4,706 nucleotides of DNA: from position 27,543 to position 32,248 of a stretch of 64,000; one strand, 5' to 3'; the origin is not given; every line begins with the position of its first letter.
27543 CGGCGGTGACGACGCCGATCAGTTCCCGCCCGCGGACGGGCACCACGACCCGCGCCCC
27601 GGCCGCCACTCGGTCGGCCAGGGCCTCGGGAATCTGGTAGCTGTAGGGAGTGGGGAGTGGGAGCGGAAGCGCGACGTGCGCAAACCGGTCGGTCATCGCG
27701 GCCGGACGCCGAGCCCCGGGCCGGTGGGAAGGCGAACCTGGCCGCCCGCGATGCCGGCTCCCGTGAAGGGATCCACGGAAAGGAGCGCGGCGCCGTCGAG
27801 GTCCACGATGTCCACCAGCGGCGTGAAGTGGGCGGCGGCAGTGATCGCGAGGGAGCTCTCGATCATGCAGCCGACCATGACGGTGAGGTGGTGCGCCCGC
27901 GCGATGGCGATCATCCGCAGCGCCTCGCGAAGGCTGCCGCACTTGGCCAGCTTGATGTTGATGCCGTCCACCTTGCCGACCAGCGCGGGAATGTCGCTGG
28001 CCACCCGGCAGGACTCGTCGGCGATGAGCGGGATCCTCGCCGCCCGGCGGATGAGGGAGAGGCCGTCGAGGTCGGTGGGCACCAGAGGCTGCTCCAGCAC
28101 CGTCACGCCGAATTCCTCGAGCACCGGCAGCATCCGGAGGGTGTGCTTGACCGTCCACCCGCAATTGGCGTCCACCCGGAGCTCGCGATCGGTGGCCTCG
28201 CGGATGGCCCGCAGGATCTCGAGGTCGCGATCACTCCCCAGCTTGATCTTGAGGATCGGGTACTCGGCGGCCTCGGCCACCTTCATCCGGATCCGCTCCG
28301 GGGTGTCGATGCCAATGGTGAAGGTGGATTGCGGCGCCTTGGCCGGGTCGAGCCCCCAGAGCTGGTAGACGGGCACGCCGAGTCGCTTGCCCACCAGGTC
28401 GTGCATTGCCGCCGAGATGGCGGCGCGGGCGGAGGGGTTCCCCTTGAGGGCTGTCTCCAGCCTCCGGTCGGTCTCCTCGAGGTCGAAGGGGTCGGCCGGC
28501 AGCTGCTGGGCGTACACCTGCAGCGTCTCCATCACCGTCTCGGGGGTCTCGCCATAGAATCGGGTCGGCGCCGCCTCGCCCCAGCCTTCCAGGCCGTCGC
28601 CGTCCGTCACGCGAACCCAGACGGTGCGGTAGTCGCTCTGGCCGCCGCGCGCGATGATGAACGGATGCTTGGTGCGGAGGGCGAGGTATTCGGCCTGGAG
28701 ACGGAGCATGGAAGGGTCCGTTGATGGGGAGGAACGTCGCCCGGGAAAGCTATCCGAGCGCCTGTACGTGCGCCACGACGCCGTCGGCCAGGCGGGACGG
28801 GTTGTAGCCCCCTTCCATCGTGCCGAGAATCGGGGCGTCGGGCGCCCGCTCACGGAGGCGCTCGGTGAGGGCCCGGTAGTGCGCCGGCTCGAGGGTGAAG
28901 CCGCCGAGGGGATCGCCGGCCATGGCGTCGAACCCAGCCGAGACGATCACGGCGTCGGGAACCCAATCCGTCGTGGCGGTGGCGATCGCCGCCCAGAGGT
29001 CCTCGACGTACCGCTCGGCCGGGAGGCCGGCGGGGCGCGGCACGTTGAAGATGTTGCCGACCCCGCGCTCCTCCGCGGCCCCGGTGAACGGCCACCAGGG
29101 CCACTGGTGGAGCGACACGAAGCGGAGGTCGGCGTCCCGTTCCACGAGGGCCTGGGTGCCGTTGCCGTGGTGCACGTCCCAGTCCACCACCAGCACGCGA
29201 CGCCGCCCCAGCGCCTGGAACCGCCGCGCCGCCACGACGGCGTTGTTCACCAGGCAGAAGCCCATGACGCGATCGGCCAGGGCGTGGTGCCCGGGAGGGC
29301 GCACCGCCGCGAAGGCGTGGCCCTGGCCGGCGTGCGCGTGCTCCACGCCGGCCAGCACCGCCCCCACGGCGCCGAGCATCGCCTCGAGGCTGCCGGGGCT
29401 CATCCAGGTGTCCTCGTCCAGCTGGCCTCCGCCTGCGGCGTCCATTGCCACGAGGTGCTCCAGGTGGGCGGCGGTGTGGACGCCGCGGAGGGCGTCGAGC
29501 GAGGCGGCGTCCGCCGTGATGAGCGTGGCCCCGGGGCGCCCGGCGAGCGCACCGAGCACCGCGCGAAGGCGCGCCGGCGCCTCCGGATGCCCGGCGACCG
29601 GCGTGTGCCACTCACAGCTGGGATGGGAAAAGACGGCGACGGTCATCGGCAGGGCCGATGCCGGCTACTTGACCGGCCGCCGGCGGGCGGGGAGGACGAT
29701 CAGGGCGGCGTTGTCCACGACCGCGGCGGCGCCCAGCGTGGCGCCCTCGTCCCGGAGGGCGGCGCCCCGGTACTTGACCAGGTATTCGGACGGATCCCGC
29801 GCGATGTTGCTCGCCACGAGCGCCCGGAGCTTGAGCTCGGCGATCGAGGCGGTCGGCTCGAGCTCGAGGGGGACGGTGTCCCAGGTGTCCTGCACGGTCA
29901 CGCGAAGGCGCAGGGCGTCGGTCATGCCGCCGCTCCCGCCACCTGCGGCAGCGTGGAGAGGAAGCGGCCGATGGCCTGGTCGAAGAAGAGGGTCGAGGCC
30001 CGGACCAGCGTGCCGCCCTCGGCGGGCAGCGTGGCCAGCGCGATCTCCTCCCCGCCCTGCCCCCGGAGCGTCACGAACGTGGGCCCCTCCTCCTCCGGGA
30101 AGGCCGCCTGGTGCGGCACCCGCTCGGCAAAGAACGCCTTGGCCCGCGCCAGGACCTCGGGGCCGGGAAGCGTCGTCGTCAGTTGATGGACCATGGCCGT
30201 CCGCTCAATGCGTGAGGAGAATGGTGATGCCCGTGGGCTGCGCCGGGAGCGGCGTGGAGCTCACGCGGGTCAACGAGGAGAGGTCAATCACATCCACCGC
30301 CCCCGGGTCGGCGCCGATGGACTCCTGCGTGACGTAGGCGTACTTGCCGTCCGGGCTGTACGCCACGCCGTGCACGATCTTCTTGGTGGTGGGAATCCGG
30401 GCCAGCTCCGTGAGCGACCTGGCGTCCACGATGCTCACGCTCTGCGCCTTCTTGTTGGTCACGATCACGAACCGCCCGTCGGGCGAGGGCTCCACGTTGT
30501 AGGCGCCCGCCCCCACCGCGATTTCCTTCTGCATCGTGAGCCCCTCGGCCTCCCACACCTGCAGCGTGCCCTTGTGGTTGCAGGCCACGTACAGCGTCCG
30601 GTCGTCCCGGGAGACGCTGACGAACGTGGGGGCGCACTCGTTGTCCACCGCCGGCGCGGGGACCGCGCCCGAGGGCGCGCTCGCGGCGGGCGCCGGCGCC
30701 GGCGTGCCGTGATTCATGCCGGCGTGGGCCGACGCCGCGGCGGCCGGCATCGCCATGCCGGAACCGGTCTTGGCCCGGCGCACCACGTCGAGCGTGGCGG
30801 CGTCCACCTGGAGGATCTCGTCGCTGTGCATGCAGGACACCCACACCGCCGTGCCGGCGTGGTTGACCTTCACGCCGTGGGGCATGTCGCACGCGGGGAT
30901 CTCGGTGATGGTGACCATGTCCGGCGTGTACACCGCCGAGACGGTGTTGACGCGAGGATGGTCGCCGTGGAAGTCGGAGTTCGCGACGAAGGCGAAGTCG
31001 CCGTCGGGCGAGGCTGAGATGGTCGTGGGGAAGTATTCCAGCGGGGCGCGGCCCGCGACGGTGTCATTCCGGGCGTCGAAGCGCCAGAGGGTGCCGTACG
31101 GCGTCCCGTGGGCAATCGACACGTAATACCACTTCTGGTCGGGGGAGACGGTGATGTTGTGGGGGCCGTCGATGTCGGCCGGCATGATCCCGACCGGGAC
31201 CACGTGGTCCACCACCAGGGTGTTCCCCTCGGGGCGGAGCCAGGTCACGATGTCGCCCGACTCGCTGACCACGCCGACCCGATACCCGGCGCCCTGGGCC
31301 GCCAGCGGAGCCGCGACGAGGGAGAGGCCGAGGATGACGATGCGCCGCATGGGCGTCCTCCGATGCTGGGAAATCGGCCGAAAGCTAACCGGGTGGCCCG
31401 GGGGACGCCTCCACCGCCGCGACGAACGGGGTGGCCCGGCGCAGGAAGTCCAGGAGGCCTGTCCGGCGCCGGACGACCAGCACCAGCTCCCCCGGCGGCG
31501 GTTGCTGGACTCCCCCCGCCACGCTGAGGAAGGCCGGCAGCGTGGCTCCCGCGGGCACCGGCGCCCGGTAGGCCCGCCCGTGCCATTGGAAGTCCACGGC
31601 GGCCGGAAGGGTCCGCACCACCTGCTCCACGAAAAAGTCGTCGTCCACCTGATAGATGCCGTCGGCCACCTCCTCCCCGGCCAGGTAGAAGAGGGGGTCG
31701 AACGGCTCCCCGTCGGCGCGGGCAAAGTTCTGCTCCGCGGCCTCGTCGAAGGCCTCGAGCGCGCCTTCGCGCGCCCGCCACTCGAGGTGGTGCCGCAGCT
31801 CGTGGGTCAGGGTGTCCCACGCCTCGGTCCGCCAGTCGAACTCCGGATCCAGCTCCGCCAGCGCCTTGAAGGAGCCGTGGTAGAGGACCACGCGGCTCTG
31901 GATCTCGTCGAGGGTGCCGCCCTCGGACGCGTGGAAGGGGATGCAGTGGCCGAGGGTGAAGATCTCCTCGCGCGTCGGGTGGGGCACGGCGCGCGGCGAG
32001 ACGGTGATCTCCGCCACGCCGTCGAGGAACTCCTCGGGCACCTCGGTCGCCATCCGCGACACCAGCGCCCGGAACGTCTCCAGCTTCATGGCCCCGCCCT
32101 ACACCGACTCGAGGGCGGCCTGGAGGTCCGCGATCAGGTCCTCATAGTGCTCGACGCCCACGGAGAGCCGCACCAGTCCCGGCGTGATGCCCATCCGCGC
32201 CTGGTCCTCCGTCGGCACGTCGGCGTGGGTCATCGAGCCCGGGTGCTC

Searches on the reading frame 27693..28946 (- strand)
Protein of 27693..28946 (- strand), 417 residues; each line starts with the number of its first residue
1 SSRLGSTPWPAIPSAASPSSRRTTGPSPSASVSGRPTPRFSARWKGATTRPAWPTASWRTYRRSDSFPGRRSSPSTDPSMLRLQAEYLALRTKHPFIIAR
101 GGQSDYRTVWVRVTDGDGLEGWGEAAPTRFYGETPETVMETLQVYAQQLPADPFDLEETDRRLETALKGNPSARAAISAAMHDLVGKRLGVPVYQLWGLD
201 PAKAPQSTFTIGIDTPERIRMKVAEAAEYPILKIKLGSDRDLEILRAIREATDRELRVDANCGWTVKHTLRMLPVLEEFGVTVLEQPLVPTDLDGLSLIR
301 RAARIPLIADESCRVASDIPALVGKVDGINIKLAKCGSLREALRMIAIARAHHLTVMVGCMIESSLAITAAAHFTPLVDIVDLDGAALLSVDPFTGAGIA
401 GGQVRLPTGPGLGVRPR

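Call 53: search_protein_families(library=pfam, proteins=[window:27693-28946:-], max_evalue=0.0001)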
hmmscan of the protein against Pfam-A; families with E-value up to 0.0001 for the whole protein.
window:27693-28946:- (417 aa): 2 families
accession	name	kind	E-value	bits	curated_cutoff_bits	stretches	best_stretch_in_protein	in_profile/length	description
PF13378.12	MR_MLE_C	-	2.4e-39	135.8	29.4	1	224-416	10-215/219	Enolase C-terminal domain-like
PF02746.21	MR_MLE_N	-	4.1e-15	56.4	22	1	91-198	11-117/117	Mandelate racemase / muconate lactonizing enzyme, N-terminal domain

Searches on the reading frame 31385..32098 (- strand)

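Call 53: search_protein_families(library=pfam, proteins=[window:31385-32098:-], max_evalue=0.0001)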
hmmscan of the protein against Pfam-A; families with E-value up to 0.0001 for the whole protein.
window:31385-32098:- (237 aa): 1 family
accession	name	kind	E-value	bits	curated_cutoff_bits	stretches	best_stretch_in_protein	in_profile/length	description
PF06262.17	Zincin_1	-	6.8e-05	23.2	22.4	0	40-107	22-87/97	Zincin-like metallopeptidase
